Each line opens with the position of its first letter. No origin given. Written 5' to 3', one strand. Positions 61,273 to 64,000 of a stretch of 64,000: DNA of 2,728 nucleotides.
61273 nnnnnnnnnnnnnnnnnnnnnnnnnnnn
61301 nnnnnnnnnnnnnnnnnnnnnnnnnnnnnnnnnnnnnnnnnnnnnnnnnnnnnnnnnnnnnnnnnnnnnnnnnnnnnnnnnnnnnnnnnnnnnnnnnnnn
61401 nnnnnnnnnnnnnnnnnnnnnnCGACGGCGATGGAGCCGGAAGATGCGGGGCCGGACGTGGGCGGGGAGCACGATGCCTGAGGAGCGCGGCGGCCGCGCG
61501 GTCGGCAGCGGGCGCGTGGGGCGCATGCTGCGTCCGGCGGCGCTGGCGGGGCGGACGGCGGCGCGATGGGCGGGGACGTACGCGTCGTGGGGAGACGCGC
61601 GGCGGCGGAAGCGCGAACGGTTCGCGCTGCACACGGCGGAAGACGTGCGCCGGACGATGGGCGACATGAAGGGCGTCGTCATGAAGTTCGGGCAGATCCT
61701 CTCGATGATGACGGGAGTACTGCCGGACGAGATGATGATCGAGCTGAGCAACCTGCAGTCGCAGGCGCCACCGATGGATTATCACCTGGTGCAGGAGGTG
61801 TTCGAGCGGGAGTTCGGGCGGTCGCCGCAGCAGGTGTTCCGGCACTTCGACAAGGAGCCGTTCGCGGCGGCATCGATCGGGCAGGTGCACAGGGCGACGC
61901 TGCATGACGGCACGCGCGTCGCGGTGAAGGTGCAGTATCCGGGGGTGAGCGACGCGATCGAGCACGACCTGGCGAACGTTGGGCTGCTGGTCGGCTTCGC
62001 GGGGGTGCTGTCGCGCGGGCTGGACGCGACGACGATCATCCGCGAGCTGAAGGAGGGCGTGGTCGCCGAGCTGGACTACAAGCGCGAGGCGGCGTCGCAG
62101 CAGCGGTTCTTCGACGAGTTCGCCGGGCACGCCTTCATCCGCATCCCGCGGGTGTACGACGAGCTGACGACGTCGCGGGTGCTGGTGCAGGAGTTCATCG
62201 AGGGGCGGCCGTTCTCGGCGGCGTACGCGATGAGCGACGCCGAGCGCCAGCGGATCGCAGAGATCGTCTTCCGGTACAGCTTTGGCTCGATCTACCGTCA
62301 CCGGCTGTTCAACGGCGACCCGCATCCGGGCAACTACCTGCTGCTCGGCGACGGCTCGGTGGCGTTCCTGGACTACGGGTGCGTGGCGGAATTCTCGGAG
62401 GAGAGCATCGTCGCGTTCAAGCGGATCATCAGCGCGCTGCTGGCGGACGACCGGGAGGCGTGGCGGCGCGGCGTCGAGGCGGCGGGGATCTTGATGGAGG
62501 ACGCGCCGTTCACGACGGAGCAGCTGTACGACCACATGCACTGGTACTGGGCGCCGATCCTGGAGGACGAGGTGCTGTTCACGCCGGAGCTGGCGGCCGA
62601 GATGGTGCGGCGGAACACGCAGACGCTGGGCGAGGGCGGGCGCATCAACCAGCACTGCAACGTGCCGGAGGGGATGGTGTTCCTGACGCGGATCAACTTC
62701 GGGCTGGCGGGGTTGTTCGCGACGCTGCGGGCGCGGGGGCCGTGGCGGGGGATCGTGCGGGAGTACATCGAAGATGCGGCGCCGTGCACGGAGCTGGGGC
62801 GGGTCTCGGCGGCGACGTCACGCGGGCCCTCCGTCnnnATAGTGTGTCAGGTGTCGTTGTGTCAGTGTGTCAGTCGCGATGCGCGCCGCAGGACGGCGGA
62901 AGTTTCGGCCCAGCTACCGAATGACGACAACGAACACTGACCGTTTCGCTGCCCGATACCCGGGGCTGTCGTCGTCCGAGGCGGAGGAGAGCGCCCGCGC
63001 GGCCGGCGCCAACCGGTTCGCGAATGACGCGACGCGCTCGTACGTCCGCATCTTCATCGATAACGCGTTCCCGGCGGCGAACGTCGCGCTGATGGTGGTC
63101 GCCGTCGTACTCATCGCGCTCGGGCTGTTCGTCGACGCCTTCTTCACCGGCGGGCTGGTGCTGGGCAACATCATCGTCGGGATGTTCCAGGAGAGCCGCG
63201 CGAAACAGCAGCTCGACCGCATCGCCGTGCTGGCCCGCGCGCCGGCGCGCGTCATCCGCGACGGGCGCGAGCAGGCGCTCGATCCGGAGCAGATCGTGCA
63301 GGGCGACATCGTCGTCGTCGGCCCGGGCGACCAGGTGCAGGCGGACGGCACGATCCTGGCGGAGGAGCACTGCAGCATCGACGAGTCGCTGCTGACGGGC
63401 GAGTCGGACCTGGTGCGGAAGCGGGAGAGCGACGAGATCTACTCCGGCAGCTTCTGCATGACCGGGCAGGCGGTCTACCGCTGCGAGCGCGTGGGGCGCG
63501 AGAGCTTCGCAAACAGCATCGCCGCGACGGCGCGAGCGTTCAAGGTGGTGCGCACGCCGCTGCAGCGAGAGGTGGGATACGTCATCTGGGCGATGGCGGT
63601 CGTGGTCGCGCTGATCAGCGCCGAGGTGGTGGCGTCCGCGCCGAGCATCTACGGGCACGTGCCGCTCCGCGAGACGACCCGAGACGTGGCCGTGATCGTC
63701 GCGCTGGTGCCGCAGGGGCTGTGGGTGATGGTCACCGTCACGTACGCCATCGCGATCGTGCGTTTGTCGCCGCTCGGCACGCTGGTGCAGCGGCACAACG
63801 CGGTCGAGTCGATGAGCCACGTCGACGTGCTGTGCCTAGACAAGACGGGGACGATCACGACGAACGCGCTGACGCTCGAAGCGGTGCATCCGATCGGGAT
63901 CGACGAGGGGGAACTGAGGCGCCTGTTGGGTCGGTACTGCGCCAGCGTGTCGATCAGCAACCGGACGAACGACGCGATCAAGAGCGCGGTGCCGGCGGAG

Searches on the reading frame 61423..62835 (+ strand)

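Call 25: search_protein_families(library=pfam, proteins=[window:61423-62835:+], max_evalue=0.001)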
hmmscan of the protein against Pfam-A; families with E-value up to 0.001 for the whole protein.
window:61423-62835:+ (471 aa): 2 families
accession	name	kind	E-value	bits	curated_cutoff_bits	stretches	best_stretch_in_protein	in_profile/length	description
PF03109.22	ABC1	-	3.8e-68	229.7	22.9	1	111-346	2-239/244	ABC1 atypical kinase-like domain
PF01636.29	APH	-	6.8e-06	26.5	23.2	0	219-282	33-100/239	Phosphotransferase enzyme family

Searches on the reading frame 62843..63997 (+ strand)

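Call 64: search_protein_families(library=pfam, proteins=[window:62843-63997:+], max_evalue=0.001)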
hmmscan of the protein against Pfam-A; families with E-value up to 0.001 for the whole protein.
window:62843-63997:+ (385 aa): 2 families
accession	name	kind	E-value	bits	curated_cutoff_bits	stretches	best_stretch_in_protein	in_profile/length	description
PF00122.25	E1-E2_ATPase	-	3.2e-41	141.3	28.1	1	132-309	4-179/181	E1-E2 ATPase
PF00690.31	Cation_ATPase_N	-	0.0004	20.4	20.4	1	40-89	19-68/69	Cation transporter/ATPase, N-terminus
